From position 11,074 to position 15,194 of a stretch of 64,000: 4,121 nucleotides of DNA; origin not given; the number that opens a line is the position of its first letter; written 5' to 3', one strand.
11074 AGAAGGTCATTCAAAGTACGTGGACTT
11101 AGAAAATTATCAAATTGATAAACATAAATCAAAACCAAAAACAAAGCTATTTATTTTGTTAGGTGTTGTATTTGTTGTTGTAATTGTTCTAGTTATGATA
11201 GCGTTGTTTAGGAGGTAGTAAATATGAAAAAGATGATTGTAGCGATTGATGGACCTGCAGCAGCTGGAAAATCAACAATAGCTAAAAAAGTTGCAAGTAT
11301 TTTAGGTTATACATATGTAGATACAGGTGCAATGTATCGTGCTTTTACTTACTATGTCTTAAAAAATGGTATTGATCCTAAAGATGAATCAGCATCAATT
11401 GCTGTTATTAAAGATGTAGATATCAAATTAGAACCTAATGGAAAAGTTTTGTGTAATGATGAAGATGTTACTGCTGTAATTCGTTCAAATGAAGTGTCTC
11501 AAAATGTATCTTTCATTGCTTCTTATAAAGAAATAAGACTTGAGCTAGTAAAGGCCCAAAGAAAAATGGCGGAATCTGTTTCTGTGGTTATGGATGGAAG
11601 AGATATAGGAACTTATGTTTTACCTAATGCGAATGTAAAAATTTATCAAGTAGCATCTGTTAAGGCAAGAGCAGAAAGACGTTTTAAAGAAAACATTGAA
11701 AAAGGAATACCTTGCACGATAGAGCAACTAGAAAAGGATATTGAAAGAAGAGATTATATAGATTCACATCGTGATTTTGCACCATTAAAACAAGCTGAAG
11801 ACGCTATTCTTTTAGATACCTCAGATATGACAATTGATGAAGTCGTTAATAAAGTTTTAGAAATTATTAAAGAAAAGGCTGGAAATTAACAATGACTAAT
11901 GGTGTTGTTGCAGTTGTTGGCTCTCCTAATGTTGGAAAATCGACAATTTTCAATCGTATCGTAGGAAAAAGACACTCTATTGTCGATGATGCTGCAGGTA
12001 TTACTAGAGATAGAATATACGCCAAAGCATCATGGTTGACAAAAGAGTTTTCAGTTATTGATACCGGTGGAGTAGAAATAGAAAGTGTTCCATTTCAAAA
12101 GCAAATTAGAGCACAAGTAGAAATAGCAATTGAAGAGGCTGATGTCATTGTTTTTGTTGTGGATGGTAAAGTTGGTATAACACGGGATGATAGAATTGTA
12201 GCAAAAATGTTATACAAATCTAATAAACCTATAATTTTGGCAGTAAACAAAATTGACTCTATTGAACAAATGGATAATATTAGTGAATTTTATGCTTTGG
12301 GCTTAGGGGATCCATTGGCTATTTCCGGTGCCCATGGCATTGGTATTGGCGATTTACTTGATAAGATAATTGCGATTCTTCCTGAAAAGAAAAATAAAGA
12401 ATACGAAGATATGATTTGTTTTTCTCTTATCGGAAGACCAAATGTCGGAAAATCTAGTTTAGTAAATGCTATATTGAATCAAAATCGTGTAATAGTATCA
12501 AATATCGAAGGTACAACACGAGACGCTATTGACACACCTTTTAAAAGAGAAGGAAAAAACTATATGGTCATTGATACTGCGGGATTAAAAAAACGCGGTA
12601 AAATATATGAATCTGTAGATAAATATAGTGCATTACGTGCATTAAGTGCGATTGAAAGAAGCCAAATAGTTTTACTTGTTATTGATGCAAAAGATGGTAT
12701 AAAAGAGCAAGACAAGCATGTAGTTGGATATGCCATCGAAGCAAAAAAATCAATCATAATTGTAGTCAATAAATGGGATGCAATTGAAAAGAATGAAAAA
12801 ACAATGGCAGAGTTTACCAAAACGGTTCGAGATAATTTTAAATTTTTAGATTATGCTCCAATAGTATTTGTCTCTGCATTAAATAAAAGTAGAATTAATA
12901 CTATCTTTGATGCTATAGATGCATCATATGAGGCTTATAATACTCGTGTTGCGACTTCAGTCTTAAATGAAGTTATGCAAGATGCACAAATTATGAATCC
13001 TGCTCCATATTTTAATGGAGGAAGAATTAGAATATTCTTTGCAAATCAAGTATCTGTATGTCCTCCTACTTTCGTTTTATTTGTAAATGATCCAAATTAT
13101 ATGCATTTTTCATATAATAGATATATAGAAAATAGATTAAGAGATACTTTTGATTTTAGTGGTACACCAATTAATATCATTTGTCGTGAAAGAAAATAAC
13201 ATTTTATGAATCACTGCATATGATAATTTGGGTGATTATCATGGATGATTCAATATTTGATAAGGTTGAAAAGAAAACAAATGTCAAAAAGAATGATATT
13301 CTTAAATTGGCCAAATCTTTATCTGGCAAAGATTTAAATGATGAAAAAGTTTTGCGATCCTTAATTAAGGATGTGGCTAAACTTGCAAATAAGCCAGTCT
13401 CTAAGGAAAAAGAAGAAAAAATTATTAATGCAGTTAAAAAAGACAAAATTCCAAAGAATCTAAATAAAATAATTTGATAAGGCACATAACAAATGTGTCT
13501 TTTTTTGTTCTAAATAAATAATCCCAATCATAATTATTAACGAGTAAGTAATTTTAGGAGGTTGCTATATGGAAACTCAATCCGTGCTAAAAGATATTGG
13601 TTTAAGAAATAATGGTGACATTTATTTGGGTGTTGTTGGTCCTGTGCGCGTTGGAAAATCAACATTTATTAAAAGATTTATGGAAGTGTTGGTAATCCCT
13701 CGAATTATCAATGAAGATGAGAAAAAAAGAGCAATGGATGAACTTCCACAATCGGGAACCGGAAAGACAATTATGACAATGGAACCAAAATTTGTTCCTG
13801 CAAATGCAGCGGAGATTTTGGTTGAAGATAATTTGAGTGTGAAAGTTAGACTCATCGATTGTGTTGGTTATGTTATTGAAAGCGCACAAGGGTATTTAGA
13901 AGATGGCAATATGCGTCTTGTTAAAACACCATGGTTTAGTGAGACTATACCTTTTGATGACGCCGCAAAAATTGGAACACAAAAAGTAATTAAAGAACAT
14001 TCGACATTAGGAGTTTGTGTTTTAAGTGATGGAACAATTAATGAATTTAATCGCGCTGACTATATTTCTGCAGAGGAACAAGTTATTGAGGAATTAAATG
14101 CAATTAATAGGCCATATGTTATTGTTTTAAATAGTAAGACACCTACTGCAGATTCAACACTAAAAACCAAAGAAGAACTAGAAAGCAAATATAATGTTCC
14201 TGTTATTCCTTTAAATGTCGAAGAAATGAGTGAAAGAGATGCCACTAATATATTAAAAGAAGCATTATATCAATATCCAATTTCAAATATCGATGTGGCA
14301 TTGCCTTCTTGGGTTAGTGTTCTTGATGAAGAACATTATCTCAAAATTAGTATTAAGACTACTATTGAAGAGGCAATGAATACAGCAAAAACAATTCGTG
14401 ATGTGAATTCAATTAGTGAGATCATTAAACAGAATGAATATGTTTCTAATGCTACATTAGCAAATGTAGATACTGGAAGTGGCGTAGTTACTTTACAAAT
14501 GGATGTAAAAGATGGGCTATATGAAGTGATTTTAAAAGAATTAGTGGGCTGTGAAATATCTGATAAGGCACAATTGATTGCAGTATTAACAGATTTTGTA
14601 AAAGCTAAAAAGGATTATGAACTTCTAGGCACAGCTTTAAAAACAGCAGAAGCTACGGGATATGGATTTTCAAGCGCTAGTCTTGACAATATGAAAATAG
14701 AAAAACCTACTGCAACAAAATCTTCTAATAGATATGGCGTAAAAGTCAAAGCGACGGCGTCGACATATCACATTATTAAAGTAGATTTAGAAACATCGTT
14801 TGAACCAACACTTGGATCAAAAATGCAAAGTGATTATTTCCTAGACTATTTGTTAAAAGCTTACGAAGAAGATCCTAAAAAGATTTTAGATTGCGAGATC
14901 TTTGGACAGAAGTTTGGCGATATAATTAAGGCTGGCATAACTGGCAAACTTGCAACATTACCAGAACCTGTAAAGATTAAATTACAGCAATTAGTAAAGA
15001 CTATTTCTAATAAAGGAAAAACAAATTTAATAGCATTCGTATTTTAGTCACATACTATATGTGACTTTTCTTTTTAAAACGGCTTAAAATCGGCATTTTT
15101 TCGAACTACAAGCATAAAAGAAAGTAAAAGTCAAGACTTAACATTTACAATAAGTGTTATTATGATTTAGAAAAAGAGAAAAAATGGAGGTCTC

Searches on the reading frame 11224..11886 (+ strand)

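Call 87: search_protein_families(library=pfam, proteins=[window:11224-11886:+], max_evalue=0.00001)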
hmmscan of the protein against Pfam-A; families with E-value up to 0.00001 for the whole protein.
window:11224-11886:+ (221 aa): 2 families
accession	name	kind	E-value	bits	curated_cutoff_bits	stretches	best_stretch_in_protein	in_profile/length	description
PF02224.24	Cytidylate_kin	-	8.3e-77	258.1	26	1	6-216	1-210/211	Cytidylate kinase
PF13189.12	Cytidylate_kin2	-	3.2e-07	31.1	28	0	5-177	1-147/176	Cytidylate kinase-like family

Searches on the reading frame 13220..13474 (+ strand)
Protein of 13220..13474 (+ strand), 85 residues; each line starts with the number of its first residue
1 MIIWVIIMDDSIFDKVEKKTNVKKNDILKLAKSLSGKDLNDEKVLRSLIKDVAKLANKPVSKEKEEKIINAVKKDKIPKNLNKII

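Call 15: search_protein_families(library=pfam, proteins=[window:13220-13474:+])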
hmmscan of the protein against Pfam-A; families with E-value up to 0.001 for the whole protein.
window:13220-13474:+ (85 aa): 1 family
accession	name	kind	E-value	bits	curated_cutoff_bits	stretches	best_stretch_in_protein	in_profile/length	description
PF14069.11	SpoVIF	-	5.7e-27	93.6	27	1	13-84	1-72/72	Stage VI sporulation protein F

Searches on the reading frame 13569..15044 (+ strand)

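Call 15: search_protein_families(library=pfam, proteins=[window:13569-15044:+])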
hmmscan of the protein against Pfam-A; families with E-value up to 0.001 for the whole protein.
window:13569-15044:+ (492 aa): 3 families
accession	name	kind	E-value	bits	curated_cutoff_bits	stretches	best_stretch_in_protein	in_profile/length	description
PF09547.16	SpoIVA_ATPase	-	1.1e-104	349.4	26.6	1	1-237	1-237/237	Stage IV sporulation protein A, ATPase domain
PF20438.3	SpoIVA_middle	-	1.2e-49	169.3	25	1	238-416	1-179/179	Stage IV sporulation protein A, middle domain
PF20439.3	SpoIVA_C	-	1e-15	58.1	25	1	418-491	2-75/76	Sporulation stage IV protein A, C-terminal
